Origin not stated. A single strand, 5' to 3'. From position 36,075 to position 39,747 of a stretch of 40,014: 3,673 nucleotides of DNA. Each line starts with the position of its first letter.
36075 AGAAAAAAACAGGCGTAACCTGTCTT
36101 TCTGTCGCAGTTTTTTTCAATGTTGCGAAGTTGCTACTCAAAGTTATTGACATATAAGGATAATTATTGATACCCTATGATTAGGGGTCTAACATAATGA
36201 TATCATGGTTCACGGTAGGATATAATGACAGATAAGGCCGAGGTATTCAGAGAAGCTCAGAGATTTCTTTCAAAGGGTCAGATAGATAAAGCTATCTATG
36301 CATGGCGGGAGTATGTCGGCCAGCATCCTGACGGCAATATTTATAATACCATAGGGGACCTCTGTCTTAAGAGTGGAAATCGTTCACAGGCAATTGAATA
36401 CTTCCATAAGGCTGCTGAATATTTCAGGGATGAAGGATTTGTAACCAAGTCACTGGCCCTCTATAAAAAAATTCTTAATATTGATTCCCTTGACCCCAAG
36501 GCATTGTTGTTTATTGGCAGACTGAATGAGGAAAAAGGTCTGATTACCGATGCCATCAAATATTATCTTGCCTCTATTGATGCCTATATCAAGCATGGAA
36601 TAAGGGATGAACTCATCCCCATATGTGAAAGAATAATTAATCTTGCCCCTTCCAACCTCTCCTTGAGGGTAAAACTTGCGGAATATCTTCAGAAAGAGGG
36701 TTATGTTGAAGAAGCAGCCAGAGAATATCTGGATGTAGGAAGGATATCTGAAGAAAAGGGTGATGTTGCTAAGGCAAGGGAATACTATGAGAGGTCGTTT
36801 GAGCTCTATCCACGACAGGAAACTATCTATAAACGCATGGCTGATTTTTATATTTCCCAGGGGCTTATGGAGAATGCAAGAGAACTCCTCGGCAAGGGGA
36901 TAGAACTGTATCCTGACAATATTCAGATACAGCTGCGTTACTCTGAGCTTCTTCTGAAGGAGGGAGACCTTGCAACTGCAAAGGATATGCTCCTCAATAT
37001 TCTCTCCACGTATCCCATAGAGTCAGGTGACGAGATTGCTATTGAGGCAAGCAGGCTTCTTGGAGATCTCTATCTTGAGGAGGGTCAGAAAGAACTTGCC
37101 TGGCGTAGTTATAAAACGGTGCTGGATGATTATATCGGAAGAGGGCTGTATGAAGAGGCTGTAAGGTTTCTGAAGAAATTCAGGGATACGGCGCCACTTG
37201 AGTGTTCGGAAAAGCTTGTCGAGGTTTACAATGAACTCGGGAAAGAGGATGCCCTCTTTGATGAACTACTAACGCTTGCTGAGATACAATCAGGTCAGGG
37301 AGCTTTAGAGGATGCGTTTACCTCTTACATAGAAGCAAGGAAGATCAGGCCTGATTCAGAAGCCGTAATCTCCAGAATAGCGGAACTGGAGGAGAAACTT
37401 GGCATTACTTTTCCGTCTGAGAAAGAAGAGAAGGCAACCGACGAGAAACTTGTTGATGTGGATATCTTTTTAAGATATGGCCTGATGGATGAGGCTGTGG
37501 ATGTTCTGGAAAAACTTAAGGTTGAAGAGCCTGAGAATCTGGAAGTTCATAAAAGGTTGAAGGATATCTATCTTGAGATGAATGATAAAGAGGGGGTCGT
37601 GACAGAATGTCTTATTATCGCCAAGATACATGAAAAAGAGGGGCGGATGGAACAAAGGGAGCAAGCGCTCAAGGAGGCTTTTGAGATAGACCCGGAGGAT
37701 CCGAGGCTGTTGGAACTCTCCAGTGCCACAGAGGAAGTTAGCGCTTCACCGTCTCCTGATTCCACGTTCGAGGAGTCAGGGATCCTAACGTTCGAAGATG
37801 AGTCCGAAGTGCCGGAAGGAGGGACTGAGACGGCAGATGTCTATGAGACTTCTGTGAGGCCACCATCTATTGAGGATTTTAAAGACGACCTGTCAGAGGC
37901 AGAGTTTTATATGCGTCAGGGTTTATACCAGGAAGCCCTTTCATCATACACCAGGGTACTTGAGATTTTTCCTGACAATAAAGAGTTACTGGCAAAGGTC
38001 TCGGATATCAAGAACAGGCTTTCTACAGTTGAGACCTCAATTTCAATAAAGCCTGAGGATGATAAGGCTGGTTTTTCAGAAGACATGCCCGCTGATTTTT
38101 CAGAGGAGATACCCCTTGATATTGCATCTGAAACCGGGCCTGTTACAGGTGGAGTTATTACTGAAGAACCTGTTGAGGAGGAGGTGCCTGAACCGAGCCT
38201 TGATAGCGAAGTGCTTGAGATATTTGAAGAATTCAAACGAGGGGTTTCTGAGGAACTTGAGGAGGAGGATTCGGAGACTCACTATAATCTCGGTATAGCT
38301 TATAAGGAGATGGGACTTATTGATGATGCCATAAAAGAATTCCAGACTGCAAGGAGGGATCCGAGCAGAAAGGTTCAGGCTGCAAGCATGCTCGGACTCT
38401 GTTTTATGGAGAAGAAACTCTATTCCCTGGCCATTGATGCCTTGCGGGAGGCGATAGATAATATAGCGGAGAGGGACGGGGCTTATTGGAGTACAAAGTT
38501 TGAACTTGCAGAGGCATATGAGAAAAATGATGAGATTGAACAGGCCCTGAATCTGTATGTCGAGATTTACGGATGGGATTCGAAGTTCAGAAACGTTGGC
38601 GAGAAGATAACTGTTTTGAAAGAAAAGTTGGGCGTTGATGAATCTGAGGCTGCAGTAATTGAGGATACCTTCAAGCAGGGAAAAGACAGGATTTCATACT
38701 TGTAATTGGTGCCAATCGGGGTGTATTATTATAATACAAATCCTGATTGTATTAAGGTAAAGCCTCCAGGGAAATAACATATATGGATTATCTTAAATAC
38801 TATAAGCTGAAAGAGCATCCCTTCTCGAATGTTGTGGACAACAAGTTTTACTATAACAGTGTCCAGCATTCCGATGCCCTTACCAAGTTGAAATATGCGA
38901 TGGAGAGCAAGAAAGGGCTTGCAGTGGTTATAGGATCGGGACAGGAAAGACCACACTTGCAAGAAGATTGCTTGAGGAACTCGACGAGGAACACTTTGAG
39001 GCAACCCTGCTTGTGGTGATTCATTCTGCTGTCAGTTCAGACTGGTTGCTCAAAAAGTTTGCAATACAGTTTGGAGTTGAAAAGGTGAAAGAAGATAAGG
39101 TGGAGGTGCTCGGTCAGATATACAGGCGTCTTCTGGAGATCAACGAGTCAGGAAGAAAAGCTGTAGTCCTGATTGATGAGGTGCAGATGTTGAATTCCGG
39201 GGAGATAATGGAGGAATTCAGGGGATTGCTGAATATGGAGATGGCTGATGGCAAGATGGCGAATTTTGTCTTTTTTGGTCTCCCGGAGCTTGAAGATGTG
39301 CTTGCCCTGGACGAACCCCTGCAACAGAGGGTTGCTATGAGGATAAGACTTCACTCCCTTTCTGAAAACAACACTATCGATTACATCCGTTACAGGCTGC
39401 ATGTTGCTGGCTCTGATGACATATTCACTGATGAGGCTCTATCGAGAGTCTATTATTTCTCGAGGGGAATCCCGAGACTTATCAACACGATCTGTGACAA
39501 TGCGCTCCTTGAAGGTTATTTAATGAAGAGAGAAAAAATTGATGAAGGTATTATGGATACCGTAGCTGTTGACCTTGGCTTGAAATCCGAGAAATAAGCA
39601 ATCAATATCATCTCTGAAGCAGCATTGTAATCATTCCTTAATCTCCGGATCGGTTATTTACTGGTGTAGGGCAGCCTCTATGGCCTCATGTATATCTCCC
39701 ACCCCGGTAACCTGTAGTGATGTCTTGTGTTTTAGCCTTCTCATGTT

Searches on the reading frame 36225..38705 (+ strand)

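Call 80: search_protein_families(library=pfam, proteins=[window:36225-38705:+], max_evalue=0.00001)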
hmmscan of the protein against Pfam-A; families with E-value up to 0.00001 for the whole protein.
window:36225-38705:+ (826 aa): 20 families
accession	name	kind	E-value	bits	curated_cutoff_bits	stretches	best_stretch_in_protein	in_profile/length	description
PF13428.12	TPR_14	-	3e-34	114.4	23.5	0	166-207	2-43/44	Tetratricopeptide repeat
PF14559.12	TPR_19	-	2.9e-30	104.8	25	0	215-262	7-54/68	Tetratricopeptide repeat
PF07719.23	TPR_2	-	6.5e-30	101.2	27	0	559-585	8-34/34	Tetratricopeptide repeat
PF00515.34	TPR_1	-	3.3e-28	96.7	27.8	0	562-585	11-34/34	Tetratricopeptide repeat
PF13181.12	TPR_8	-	1e-27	94.3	25.7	0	463-492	5-34/34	Tetratricopeptide repeat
PF13424.12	TPR_12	-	8.8e-25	87.2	30.1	0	21-68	27-76/77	Tetratricopeptide repeat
PF13432.12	TPR_16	-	1.1e-24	86.9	32.7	1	687-746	1-60/65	Tetratricopeptide repeat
PF13174.12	TPR_6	-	4.2e-18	65.1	26.3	0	559-584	7-32/33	Tetratricopeptide repeat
PF13414.12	TPR_11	-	2.4e-15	56.4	26.8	0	677-697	22-42/42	TPR repeat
PF14938.12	SNAP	-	1.8e-12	47.8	25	0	153-224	102-180/282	Soluble NSF attachment protein, SNAP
PF23914.1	TPR_CcmH_CycH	-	3e-11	43.8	42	0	209-300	60-148/158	Cytochrome c-type biogenesis protein H TPR domain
PF13176.12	TPR_7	-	4.4e-11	42.4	27.9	0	559-581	6-28/36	Tetratricopeptide repeat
PF13431.12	TPR_17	-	1.4e-09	37.9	24.4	0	224-253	4-33/34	Tetratricopeptide repeat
PF25058.1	ARM_TT21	-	7.6e-09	36.1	27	0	152-286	14-141/155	Tetratricopeptide repeat protein 21 ARM repeat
PF25064.1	ARM_TT21_5th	-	1.2e-08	35.7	27.8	0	667-726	58-116/117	TT21 fifth ARM repeats domain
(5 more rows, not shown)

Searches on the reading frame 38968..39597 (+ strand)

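Call 80: search_protein_families(library=pfam, proteins=[window:38968-39597:+], max_evalue=0.00001)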
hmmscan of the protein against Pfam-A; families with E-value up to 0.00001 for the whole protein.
window:38968-39597:+ (209 aa): 1 family
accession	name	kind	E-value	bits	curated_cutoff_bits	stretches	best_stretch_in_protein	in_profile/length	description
PF13401.12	AAA_22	-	2.9e-12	47.5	27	1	3-112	27-130/130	AAA domain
